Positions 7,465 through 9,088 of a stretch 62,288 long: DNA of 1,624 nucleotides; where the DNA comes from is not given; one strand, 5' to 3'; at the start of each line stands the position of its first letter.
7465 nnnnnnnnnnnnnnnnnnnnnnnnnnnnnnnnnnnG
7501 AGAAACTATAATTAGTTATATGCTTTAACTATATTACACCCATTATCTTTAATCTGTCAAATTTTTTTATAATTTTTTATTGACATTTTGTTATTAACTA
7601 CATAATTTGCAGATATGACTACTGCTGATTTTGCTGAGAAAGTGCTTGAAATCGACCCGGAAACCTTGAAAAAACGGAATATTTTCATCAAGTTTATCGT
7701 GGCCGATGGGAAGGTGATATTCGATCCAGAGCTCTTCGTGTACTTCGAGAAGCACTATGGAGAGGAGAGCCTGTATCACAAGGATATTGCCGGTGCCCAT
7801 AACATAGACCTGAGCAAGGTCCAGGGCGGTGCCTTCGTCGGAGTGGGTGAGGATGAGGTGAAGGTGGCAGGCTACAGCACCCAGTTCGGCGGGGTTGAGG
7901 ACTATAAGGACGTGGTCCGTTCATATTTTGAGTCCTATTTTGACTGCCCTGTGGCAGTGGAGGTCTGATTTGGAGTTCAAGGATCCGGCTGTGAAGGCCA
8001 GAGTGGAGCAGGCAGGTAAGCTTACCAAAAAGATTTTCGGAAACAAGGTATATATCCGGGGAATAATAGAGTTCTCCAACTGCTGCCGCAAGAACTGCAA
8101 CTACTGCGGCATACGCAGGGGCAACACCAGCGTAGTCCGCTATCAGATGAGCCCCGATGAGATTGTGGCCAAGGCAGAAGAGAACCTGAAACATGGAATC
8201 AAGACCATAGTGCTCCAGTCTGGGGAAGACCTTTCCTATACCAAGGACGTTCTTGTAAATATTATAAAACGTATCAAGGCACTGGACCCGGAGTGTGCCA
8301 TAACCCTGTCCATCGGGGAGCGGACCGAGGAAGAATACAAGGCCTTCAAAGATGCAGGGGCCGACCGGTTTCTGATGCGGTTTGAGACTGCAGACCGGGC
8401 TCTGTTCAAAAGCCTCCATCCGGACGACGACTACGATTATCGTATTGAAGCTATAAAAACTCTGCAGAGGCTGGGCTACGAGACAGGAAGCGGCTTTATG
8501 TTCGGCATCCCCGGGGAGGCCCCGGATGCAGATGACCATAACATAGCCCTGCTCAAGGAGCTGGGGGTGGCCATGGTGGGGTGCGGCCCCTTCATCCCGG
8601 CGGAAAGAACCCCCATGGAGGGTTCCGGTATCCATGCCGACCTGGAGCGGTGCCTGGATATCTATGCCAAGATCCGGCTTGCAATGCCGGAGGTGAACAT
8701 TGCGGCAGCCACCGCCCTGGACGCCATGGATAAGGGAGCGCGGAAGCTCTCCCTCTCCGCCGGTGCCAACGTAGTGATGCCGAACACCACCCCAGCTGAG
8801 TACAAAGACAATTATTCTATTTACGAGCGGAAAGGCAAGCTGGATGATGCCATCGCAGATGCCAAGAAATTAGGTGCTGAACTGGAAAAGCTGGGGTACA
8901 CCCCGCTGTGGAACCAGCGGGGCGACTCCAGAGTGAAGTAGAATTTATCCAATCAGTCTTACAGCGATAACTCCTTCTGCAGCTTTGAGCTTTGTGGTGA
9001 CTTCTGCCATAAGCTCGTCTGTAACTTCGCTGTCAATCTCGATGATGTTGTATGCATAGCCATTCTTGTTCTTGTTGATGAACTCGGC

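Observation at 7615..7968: Bacterial homologue of the eukaryotic phosphohistidine phosphatase PHPT1 (Janus/Ocnus family)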

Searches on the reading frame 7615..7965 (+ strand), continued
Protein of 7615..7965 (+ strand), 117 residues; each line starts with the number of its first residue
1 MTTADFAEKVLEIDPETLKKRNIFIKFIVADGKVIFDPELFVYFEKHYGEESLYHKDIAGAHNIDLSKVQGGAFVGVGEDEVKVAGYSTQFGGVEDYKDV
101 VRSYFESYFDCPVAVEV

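Call 57: find_homologous_proteins(query=A4, max_evalue=0.01)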
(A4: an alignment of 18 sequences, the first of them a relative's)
Query A4 (18 sequences) (124 aa, profile of the alignment): 37 proteins with E <= 0.01 among 1704 candidates.
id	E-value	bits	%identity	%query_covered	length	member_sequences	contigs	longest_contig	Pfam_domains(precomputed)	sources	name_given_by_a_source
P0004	1.5e-54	201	41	96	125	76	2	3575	-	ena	-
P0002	1.7e-54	201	41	94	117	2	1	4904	-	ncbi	-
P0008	5.2e-54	199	39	94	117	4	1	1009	-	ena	-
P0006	2.1e-53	197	44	94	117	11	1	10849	-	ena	-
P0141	8.2e-53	195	44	94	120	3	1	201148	-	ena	-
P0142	1.7e-52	194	41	90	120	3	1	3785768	-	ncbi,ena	-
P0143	4.1e-52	193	44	87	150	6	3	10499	-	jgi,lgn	-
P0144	4.2e-52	193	38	93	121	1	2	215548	-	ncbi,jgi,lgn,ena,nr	ncbi:MAG: hypothetical protein FWD87_03590 [Spirochaetaceae bacterium]|nr:hypothetical protein [Spir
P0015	1.5e-51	191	42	89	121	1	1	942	-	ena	-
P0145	3.6e-51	190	38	93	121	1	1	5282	-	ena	-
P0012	4.0e-51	190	37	94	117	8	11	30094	-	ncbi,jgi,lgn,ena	-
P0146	5.0e-51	190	40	89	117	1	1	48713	-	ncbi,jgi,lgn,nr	ncbi:MAG: hypothetical protein RBT69_00755 [Spirochaetia bacterium]|jgi:hypothetical protein|nr:hypo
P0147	5.6e-51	189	39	91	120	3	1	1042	-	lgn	-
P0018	7.5e-51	189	36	89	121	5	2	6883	-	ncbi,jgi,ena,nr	ncbi:MAG: hypothetical protein FWF38_08165 [Spirochaetaceae bacterium]|nr:hypothetical protein [Spir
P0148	8.6e-51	189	37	89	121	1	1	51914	-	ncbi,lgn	-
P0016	2.1e-50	188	37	93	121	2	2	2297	-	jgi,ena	-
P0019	3.6e-38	148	100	100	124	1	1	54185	-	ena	-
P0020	1.1e-21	95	33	32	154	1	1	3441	-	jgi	jgi:hypothetical protein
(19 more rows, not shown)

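Call 69: search_protein_families(library=phrogs, proteins=[window:7615-7965:+, L029:4715-5086:+, P0020], max_evalue=1)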
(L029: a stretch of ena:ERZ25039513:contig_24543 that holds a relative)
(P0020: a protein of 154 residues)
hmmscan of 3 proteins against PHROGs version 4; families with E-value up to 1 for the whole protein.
window:7615-7965:+ (117 aa): 1 family
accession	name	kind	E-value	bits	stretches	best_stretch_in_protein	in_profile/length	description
phrog_24076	-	unknown function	0.35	11.2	1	20-64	58-103/229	-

L029:4715-5086:+ (124 aa): 0 families

P0020 (154 aa): 3 families
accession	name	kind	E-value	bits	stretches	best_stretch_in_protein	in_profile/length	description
phrog_36093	-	unknown function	0.07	13.5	1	49-113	16-82/307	-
phrog_9871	-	unknown function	0.072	14.2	1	47-92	59-106/184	-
phrog_22145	-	unknown function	0.17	13.3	1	22-78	24-76/91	-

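Call 70: search_protein_families(library=pfam, alignment_id=A4, max_evalue=10)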
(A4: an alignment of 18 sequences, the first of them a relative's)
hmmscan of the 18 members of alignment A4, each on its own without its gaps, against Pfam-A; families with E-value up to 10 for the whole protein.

A. member 1, L029:4715-5086:+ (124 aa): 0 families

B. families by the number of members that match (of 18 scanned): 3 families
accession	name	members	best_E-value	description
PF05005.20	Ocnus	3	0.02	Janus/Ocnus family (Ocnus)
PF23884.1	DUF7237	2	0.11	Family of unknown function (DUF7237)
PF18664.7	CdiA_C_tRNase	1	0.11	CdiA C-terminal tRNase domain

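Call 71: search_protein_families(library=pfam, proteins=[L018:6001-6360:+, L019:5983-6342:+, L020:6001-6345:+, L024:5995-6345:+, L025:5995-6357:+, L028:5995-6360:+, P0015, P0016, P0018, P0011], max_evalue=10)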
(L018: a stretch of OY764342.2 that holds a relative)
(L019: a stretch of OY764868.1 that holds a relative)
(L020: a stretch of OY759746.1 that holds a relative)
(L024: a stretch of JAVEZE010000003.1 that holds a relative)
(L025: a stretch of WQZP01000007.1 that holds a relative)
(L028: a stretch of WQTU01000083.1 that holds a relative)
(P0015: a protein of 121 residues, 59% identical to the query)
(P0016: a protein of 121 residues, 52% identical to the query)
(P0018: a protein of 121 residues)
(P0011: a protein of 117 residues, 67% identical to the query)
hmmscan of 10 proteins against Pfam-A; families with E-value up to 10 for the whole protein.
L018:6001-6360:+ (120 aa): 0 families

L019:5983-6342:+ (120 aa): 0 families

L020:6001-6345:+ (115 aa): 0 families

L024:5995-6345:+ (117 aa): 0 families

L025:5995-6357:+ (121 aa): 1 family
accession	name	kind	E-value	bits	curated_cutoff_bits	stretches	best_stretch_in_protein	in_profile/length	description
PF05005.20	Ocnus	-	0.02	15.4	23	1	68-104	61-98/108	Janus/Ocnus family (Ocnus)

L028:5995-6360:+ (122 aa): 1 family
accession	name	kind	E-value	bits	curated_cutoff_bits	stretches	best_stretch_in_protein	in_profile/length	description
PF23884.1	DUF7237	-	0.17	12.6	27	1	13-48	36-71/77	Family of unknown function (DUF7237)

P0015 (121 aa): 0 families

P0016 (121 aa): 1 family
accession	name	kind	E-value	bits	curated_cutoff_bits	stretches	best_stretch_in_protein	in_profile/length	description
PF05005.20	Ocnus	-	0.059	13.9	23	1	71-111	64-105/108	Janus/Ocnus family (Ocnus)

P0018 (121 aa): 1 family
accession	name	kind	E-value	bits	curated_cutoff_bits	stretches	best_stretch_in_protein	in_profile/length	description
PF05005.20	Ocnus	-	0.11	13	23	1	71-110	64-104/108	Janus/Ocnus family (Ocnus)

P0011 (117 aa): 0 families

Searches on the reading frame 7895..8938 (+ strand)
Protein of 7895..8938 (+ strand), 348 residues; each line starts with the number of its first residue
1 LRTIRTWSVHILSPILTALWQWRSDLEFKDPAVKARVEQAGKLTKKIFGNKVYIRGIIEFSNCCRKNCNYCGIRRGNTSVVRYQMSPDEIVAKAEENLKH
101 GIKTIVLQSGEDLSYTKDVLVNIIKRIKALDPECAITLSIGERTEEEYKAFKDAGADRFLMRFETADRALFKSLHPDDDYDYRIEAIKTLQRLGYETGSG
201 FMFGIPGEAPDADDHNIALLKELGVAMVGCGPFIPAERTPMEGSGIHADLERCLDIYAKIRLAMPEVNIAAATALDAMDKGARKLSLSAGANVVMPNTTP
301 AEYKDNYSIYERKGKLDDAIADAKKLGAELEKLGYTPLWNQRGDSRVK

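Call 3: search_protein_families(library=pfam, proteins=[window:7895-8938:+], max_evalue=10)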
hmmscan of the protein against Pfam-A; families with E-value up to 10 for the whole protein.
window:7895-8938:+ (348 aa): 3 families
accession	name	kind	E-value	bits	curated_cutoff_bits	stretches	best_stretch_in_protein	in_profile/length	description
PF04055.27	Radical_SAM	-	7.5e-25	88.5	29.5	1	58-211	1-157/166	Radical SAM superfamily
PF06968.18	BATS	-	0.00015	22.3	22.2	1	234-309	6-69/88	Biotin and Thiamin Synthesis associated domain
PF13353.11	Fer4_12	-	0.0019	19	22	1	60-147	11-97/137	4Fe-4S single cluster domain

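Call 4: search_protein_families(library=ncbifam, proteins=[window:7895-8938:+], max_evalue=10)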
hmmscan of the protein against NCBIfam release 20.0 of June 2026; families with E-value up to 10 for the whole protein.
window:7895-8938:+ (348 aa): 48 families (the best 25 are shown)
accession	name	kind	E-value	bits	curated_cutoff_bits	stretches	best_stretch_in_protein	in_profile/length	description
TIGR03956.1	rSAM_HydE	equivalog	1.4e-92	310.6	254.6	1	33-344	28-339/340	[FeFe] hydrogenase H-cluster radical SAM maturase HydE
TIGR03910.1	pyrrolys_PylB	equivalog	1.8e-39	135.6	348.2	1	30-334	31-334/347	methylornithine synthase PylB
TIGR00433.2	bioB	equivalog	2.8e-28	99.1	225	1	30-295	16-282/307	biotin synthase BioB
TIGR03957.1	rSAM_HmdB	equivalog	2.6e-19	69.6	320.9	1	45-327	29-312/317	5,10-methenyltetrahydromethanopterin hydrogenase cofactor biosynthesis protein HmdB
TIGR02351.2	thiH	equivalog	1.7e-18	66.9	380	1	37-205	56-226/364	2-iminoacetate synthase ThiH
TIGR03955.1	rSAM_HydG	equivalog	3.4e-16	58.7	312.15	1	36-207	66-247/470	[FeFe] hydrogenase H-cluster radical SAM maturase HydG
TIGR03551.1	F420_cofH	equivalog_domain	2.8e-14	52.7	374.1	1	32-136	15-121/345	5-amino-6-(D-ribitylamino)uracil--L-tyrosine 4-hydroxyphenyl transferase CofH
TIGR00423.1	TIGR00423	subfamily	7.2e-14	51.8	260.25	1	58-136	9-87/310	CofH family radical SAM protein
TIGR03699.1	menaquin_MqnC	equivalog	2.1e-12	46.6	428.1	1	37-137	21-124/342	cyclic dehypoxanthinyl futalosine synthase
NF001199.0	PRK00164.2-1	equivalog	1.8e-11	43.8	231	1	58-194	16-149/308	GTP 3',8-cyclase MoaA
TIGR03700.1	mena_SCO4494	equivalog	2.7e-11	43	434.55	1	38-136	30-130/351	aminofutalosine synthase MqnE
NF006687.0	PRK09234.1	equivalog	7.4e-11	40.9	1018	1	29-134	504-611/849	bifunctional FO biosynthesis protein CofGH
NF006276.0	PRK08444.1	equivalog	1.4e-10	40.8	560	1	38-135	31-130/353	aminofutalosine synthase MqnE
NF004911.0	PRK06267.1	equivalog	3.7e-10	39.5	305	1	36-294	9-262/351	hypothetical protein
TIGR02668.1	moaA_archaeal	equivalog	8e-10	38.2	325.25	1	58-193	14-146/303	GTP 3',8-cyclase MoaA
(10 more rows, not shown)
